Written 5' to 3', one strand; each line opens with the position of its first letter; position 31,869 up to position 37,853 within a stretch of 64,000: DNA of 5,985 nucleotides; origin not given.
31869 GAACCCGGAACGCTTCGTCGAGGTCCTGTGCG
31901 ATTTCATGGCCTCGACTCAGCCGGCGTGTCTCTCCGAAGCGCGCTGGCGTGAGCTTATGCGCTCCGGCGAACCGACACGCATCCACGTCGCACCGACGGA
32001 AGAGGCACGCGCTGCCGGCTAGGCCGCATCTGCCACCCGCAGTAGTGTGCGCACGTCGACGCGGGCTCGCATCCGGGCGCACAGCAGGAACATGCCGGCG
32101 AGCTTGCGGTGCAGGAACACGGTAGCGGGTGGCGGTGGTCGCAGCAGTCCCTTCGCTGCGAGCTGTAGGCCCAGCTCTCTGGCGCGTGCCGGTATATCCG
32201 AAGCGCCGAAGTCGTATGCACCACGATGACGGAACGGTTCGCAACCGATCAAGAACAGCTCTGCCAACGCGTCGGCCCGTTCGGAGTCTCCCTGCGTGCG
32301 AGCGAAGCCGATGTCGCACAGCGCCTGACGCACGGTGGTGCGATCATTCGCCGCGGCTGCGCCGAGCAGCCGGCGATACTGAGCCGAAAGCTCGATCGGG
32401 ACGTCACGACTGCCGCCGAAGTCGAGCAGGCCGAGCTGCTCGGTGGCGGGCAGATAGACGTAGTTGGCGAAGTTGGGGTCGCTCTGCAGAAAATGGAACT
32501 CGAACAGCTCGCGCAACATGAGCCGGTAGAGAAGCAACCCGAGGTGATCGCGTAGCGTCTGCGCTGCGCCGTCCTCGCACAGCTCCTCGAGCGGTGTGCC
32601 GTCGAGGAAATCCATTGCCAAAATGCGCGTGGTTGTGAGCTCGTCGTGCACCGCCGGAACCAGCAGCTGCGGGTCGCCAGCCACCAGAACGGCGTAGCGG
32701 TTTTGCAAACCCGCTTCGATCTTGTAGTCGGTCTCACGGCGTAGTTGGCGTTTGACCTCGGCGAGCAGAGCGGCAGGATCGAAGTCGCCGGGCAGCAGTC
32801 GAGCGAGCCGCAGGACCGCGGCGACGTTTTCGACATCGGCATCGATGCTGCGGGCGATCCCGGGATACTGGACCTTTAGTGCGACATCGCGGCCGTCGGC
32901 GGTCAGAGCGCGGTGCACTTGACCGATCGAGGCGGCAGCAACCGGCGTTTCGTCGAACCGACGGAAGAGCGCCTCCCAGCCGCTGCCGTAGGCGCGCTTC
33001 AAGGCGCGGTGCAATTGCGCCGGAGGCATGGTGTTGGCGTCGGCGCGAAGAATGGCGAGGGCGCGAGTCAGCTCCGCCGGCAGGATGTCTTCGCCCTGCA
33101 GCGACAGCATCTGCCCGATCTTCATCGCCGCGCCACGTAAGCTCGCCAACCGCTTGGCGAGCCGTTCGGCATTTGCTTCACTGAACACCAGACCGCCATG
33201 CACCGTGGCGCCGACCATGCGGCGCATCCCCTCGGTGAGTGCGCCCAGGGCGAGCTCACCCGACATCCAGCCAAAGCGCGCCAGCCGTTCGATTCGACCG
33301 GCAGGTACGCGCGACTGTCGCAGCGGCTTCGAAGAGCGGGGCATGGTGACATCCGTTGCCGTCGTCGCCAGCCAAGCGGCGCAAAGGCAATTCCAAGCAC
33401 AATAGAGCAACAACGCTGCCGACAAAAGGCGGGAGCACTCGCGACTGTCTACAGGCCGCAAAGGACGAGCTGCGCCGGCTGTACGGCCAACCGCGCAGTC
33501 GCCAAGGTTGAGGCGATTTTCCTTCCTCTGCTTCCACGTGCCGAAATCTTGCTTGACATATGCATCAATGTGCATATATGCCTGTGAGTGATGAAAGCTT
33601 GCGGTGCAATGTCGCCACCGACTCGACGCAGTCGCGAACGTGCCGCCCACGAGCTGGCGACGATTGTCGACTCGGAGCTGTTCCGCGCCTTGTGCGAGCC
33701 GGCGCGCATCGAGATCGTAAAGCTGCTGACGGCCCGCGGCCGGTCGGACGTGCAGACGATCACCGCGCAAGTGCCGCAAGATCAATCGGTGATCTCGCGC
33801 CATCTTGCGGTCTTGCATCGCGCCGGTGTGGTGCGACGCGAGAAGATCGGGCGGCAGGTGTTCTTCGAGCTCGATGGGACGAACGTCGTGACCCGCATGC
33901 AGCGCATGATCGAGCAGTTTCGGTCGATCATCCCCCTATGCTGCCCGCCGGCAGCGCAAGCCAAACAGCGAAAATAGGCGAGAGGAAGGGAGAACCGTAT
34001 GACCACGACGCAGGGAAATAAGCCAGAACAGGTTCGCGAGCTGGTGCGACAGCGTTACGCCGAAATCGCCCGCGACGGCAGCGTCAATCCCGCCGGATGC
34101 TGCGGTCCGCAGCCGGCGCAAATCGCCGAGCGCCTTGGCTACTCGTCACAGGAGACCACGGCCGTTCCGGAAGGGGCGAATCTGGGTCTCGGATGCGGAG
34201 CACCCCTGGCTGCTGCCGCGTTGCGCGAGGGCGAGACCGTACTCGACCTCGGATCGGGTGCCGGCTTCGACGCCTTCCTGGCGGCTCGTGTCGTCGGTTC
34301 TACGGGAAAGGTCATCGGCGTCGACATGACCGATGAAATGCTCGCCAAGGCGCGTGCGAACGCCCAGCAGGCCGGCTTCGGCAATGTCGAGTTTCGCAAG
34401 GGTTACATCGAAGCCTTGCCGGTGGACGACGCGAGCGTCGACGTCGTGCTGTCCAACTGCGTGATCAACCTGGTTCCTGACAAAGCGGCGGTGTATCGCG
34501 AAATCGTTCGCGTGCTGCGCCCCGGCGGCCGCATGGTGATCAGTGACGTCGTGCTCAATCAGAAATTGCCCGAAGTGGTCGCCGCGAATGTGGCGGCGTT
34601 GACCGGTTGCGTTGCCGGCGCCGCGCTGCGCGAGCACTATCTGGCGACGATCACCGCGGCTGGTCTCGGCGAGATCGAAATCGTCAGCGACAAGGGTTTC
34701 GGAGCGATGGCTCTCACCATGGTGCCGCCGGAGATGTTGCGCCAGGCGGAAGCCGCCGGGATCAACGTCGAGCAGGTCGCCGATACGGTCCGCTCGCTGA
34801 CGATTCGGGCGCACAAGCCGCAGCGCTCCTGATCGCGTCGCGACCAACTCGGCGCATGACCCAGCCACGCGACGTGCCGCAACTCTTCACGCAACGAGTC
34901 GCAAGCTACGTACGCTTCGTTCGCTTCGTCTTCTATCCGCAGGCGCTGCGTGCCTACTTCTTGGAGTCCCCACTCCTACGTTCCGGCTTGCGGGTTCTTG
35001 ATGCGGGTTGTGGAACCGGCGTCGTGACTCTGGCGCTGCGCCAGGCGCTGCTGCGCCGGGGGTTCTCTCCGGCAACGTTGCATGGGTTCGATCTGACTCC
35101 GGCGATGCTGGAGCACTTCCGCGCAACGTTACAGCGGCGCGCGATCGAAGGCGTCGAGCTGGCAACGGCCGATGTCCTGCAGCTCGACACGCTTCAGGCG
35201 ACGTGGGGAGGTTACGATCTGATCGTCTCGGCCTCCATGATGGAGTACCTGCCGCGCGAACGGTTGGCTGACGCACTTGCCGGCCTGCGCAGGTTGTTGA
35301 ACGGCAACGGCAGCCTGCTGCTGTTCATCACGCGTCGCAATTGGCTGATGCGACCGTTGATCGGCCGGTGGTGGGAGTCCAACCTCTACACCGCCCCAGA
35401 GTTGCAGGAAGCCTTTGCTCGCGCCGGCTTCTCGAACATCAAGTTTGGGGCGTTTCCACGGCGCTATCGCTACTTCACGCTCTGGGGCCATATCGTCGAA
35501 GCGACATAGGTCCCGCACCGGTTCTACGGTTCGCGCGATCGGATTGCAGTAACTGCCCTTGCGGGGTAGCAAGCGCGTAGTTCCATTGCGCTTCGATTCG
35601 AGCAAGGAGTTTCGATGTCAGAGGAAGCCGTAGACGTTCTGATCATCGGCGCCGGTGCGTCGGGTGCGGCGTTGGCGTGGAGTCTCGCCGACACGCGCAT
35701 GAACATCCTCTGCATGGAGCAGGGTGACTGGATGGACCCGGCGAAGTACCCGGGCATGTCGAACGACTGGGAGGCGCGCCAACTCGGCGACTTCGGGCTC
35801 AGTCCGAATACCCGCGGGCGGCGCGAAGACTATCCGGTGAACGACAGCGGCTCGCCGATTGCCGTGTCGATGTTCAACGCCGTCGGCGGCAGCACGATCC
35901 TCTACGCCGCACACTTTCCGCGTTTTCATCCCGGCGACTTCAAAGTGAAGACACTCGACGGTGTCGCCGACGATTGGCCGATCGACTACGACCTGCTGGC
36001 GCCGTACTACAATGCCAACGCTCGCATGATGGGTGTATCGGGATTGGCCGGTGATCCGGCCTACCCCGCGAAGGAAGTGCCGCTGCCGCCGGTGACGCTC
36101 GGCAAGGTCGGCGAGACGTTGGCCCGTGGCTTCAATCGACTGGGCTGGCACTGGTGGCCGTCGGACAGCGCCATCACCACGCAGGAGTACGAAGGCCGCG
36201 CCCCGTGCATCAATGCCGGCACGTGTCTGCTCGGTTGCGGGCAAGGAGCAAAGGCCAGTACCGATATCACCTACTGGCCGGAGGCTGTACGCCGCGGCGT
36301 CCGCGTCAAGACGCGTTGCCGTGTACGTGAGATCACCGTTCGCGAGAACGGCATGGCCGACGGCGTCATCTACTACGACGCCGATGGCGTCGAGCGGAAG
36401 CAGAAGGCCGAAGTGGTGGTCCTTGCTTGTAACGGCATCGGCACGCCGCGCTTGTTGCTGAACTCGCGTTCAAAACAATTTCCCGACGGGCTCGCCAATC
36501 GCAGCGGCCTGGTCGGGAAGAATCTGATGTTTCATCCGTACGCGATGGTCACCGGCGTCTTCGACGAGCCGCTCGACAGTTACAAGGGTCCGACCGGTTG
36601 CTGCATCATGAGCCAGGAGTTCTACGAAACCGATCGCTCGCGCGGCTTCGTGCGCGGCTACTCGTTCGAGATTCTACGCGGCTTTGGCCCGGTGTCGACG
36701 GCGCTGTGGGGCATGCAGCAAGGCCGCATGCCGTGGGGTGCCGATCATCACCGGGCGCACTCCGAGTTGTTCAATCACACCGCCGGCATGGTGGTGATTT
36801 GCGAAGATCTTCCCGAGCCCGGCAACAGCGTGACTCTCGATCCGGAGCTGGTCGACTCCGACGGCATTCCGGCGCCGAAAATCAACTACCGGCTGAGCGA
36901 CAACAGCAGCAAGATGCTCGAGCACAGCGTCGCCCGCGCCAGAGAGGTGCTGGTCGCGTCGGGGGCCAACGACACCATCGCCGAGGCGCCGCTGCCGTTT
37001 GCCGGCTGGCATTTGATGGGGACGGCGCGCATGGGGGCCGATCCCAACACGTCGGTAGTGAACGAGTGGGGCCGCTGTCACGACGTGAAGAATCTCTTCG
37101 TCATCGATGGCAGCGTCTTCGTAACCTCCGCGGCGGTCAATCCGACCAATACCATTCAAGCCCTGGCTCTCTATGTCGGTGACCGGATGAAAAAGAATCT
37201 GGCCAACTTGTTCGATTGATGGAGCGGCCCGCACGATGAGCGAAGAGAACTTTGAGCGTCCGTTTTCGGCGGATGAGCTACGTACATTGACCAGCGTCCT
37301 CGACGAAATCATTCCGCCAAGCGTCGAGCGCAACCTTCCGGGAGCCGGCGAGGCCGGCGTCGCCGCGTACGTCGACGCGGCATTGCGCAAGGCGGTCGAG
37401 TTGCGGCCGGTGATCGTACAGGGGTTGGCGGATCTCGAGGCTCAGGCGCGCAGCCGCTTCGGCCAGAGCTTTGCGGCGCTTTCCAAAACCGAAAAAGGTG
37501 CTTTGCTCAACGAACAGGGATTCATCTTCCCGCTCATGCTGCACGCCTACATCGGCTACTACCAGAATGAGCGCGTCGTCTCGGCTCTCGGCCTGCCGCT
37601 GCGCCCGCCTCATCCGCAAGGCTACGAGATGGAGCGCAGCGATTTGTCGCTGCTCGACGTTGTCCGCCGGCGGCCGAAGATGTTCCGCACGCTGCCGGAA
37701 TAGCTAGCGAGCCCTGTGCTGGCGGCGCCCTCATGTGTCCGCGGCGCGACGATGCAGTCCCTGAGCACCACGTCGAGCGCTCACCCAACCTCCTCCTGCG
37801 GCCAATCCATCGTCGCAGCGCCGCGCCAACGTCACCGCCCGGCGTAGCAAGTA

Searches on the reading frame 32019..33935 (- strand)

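Call 40: search_protein_families(library=pfam, proteins=[window:32019-33935:-], max_evalue=0.0001)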
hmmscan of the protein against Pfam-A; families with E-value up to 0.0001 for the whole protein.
window:32019-33935:- (638 aa): 1 family
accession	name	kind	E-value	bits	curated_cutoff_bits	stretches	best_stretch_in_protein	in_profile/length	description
PF03109.22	ABC1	-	4e-58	196.9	22.9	1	296-538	2-243/244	ABC1 atypical kinase-like domain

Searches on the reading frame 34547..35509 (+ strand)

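Call 40: search_protein_families(library=pfam, proteins=[window:34547-35509:+], max_evalue=0.0001)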
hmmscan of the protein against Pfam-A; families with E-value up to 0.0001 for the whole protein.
window:34547-35509:+ (320 aa): 6 families
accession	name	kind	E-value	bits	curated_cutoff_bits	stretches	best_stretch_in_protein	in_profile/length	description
PF13649.12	Methyltransf_25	-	2.2e-15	57.6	27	1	150-255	1-97/97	Methyltransferase domain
PF13847.12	Methyltransf_31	-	6.2e-14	52.4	27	1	145-259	2-109/145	Methyltransferase domain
PF08242.18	Methyltransf_12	-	1.8e-13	51.4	30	1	151-256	1-97/98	Methyltransferase domain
PF13489.12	Methyltransf_23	-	2.5e-12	47.3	27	1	136-298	14-162/164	Methyltransferase domain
PF08241.18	Methyltransf_11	-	4.1e-11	43.8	21.2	1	151-258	1-94/95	Methyltransferase domain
PF01209.24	Ubie_methyltran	-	7.4e-05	22.6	20.1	0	145-218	46-115/233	ubiE/COQ5 methyltransferase family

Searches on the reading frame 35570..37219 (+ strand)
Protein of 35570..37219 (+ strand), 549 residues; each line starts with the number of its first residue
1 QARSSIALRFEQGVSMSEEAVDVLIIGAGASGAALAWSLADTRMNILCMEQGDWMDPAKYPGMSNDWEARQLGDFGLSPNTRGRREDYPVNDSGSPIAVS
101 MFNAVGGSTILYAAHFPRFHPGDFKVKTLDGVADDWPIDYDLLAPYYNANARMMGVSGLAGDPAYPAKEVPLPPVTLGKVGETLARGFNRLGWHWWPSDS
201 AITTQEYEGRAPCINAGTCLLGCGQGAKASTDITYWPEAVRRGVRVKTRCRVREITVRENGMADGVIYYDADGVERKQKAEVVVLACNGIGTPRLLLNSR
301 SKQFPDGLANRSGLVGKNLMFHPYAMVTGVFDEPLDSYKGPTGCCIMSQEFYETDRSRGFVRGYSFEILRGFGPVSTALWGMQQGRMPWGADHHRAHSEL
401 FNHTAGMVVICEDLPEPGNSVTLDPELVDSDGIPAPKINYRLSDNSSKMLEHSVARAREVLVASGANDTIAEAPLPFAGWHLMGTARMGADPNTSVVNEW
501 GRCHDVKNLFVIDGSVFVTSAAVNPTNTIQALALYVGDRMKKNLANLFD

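Call 40: search_protein_families(library=pfam, proteins=[window:35570-37219:+], max_evalue=0.0001)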
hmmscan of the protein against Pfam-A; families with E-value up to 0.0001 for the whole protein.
window:35570-37219:+ (549 aa): 4 families
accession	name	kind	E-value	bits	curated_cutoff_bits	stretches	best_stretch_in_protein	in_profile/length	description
PF05199.19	GMC_oxred_C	-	1.1e-25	91.2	24.6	1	415-533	1-139/139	GMC oxidoreductase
PF00732.25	GMC_oxred_N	-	5.7e-17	62.7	23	1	182-323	88-217/218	GMC oxidoreductase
PF01266.30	DAO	-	2.7e-09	37.5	27.9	0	22-53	1-32/353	FAD dependent oxidoreductase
PF00890.30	FAD_binding_2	-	2e-05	24.5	20.4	0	22-53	1-32/414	FAD binding domain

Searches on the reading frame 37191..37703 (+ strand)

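Call 41: search_protein_families(library=pfam, proteins=[window:37191-37703:+], max_evalue=0.0001)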
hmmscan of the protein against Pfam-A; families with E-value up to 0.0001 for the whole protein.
window:37191-37703:+ (170 aa): 1 family
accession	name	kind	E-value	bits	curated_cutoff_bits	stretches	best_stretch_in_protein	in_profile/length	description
PF13618.11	Gluconate_2-dh3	-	7.6e-14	52.6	23.4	1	27-108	1-81/135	Gluconate 2-dehydrogenase subunit 3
